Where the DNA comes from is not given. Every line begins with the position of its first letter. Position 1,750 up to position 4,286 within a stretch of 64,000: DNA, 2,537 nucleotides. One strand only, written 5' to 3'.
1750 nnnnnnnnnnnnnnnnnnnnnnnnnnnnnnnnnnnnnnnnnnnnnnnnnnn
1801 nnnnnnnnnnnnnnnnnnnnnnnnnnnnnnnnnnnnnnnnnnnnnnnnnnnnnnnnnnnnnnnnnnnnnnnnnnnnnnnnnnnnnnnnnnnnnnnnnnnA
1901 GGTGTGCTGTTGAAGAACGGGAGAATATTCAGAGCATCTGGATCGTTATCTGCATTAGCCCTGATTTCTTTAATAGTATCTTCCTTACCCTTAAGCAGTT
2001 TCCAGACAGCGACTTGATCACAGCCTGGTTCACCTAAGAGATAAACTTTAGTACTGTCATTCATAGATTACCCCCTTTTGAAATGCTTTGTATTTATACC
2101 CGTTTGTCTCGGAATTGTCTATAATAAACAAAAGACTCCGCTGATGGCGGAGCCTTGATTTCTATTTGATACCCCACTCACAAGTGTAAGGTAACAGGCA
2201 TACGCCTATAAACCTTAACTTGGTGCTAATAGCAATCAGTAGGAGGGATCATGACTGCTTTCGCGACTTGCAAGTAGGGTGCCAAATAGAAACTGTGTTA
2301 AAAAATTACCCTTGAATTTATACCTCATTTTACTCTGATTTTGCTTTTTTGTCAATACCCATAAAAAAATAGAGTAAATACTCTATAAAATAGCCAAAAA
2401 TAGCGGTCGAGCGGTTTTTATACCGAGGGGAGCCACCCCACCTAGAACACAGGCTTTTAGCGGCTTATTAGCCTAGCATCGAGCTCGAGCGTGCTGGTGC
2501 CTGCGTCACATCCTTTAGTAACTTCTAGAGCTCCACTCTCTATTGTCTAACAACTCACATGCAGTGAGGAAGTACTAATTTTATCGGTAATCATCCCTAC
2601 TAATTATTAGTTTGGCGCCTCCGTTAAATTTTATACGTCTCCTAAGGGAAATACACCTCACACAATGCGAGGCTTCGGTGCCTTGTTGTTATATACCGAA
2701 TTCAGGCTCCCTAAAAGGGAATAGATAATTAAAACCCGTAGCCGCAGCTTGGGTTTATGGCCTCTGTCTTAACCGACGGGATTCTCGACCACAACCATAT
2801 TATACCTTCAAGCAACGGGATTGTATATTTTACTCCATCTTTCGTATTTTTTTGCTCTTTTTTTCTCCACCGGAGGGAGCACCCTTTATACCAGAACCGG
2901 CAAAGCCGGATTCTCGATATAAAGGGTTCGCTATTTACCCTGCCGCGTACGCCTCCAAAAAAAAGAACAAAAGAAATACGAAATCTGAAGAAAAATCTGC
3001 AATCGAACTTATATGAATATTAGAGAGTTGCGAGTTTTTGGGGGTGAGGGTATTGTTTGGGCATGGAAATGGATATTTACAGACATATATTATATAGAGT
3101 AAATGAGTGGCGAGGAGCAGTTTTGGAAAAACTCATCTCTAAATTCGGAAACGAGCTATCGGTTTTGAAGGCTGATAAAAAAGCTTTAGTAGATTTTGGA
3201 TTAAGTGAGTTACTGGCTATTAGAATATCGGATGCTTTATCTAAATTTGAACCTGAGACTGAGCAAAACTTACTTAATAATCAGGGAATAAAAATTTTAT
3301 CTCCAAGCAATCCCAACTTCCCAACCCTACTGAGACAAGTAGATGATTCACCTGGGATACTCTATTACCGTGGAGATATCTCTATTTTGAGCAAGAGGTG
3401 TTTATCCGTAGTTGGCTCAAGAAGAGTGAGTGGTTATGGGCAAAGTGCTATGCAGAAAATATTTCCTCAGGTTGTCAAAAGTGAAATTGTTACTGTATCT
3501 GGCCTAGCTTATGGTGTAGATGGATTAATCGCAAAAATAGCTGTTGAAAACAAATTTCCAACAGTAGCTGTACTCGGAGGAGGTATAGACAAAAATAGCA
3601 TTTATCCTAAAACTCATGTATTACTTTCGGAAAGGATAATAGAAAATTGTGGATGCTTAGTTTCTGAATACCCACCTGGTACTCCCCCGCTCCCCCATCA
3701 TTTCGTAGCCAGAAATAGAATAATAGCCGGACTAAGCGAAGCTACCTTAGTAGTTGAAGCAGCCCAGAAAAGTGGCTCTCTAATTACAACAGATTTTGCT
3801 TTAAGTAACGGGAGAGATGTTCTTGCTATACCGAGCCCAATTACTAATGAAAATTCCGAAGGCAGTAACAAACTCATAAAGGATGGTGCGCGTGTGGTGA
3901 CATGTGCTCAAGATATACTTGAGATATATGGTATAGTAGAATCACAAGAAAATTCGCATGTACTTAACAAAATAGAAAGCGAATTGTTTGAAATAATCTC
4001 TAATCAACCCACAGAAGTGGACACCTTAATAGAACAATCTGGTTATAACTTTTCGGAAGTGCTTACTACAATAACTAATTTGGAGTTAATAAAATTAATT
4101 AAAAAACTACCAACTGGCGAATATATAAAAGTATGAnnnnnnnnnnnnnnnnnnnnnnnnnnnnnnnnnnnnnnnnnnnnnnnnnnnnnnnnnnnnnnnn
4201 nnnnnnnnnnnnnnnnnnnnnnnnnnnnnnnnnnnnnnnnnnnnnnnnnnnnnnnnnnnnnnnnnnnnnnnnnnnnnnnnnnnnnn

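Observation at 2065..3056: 1-kb ORF-free, GC-richer region with a recurring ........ octamer: candidate structured RNA or iteron-like array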

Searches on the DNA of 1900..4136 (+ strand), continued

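Call 106: search_with_rna_model(model_id=R1, sources=[L024, L025, L026, L027, L028, L029, L030, L005], max_evalue=1, show_alignments=3)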
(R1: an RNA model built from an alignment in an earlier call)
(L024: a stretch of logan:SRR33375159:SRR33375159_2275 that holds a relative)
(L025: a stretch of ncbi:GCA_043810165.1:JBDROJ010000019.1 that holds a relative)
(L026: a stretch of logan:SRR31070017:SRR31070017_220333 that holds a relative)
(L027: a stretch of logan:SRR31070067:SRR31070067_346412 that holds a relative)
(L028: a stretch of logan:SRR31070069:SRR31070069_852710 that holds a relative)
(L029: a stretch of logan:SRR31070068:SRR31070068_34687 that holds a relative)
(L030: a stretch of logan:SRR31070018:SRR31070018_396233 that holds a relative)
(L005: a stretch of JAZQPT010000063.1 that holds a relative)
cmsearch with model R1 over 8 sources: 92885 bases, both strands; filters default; matches with E-value up to 1: 5.
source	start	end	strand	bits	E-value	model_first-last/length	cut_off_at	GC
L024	6931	7072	-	48.3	7.3e-10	1-143/143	no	0.51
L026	4699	4802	-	28.8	6.5e-05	1-143/143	no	0.52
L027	4544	4647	-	28.8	6.5e-05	1-143/143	no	0.52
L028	1586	1689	-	28.8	6.5e-05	1-143/143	no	0.52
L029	203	306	-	28.8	6.5e-05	1-143/143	no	0.52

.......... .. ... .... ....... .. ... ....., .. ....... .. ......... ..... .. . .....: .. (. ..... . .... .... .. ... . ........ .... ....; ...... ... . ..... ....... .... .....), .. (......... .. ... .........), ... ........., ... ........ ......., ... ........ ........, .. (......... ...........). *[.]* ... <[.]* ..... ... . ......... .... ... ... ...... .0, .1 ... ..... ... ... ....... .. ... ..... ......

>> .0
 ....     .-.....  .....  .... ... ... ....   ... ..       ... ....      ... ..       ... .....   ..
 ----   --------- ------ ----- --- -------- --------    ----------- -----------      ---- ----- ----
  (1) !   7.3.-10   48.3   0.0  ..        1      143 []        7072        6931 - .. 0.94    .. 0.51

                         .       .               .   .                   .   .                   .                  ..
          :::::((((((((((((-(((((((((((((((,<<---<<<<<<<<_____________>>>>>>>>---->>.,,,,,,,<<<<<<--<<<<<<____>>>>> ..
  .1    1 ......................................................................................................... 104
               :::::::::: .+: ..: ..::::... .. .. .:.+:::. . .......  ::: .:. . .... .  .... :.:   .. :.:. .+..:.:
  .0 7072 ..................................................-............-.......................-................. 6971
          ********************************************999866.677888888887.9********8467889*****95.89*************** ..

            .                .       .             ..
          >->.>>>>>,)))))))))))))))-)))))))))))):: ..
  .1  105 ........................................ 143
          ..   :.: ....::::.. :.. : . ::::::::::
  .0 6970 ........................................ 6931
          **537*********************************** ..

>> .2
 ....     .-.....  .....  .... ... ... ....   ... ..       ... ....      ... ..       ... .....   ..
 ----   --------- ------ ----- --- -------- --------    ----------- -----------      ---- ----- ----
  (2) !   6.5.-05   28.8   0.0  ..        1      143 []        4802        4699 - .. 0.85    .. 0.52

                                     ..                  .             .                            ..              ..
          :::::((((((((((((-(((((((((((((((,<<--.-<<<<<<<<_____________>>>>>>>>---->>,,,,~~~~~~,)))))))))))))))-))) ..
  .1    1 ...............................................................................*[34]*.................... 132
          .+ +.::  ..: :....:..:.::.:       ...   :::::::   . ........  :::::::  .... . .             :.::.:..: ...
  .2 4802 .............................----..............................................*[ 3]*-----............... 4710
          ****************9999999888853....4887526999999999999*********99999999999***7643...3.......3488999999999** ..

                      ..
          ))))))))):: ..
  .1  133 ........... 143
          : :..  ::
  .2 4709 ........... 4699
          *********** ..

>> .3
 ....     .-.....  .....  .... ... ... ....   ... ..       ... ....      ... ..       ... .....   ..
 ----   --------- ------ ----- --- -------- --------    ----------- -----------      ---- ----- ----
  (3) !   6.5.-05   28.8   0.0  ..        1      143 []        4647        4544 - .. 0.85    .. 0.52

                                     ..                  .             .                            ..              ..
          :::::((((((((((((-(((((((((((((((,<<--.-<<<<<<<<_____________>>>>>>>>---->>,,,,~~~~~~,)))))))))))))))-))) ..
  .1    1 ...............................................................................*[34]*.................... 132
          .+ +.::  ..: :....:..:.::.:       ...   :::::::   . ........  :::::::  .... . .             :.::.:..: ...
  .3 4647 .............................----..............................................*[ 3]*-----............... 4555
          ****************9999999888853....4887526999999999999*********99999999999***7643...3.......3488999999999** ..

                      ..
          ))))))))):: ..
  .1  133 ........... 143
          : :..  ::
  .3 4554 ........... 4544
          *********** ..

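Call 107: search_with_rna_model(model_id=R1, sources=[window, L004, L006, L011, L022, L023, L024, L026], max_evalue=0.00001, make_alignment=true)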
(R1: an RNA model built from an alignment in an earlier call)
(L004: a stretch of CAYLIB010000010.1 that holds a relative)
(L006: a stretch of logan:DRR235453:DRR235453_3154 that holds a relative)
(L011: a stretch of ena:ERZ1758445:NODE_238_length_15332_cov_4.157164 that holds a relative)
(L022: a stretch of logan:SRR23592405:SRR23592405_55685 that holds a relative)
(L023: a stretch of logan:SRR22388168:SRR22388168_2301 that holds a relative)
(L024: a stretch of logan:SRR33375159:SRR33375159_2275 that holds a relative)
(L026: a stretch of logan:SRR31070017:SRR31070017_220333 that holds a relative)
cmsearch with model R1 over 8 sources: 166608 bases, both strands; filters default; matches with E-value up to 0.00001: 7.
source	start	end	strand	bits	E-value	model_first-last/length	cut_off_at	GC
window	2156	2298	-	173.1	3.4e-41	1-143/143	no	0.43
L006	557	699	+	172.2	5.6e-41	1-143/143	no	0.43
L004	5099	5241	-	171.6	8.2e-41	1-143/143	no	0.43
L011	9551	9693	-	159.1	1.2e-37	1-143/143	no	0.43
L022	9789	9931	-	137.5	3.4e-32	1-143/143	no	0.43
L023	6239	6383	-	63.2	2.2e-13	1-143/143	no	0.5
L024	6931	7072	-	48.3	1.3e-09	1-143/143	no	0.51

Alignment A9: 7 matches aligned to the model, 147 columns, each read 5' to 3' on its own strand. Consensus structure (alignment columns), stored with it:
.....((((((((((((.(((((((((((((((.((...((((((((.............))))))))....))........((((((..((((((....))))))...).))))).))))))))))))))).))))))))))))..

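Call 110: search_rna_families(source=L024, start=6850, end=7150, threshold=evalue, max_evalue=10)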
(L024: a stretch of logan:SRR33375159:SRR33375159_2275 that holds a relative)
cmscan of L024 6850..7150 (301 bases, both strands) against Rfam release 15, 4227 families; matches with E-value up to 10: 1.
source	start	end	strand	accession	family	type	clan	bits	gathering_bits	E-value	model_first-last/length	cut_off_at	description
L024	6930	7070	-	RF00721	MIR475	Gene; miRNA;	-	19.8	70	0.32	1-128/128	no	MIR475 microRNA precursor family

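Call 111: search_rna_families(source=L026, start=4450, end=5400, threshold=evalue, max_evalue=10)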
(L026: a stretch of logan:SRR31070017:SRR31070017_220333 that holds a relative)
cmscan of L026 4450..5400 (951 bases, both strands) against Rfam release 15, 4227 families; matches with E-value up to 10: 5.
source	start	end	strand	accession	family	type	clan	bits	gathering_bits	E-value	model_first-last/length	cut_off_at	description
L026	4835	4879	+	RF02098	DGCR5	Gene; lncRNA;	-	16.8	50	2.8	1-49/49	no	DiGeorge syndrome critical region gene 5 conserved region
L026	5000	5074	-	RF01935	bxd_7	Gene; lncRNA;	-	16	60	3.5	1-66/66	no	Bithoraxoid conserved region 7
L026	4930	4987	+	RF01120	sR33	Gene; snRNA; snoRNA; CD-box;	-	15.9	37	1.6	1-55/55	no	Small nucleolar RNA sR33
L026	4824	4941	-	RF01929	bxd_1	Gene; lncRNA;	-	13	75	4.4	1-86/86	no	Bithoraxoid conserved region 1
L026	5089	5143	+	RF02687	RAGATH-8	Gene; sRNA;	-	11.9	86.7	1.5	1-276/276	no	RAGATH-8 RNA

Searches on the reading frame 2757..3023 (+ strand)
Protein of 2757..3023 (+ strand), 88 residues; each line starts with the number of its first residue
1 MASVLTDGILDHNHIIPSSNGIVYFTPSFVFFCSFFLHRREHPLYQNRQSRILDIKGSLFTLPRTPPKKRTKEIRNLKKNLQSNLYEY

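Call 7: search_protein_families(library=pfam, proteins=[window:2757-3023:+], max_evalue=1)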
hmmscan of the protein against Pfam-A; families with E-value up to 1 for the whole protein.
window:2757-3023:+ (88 aa): 0 families
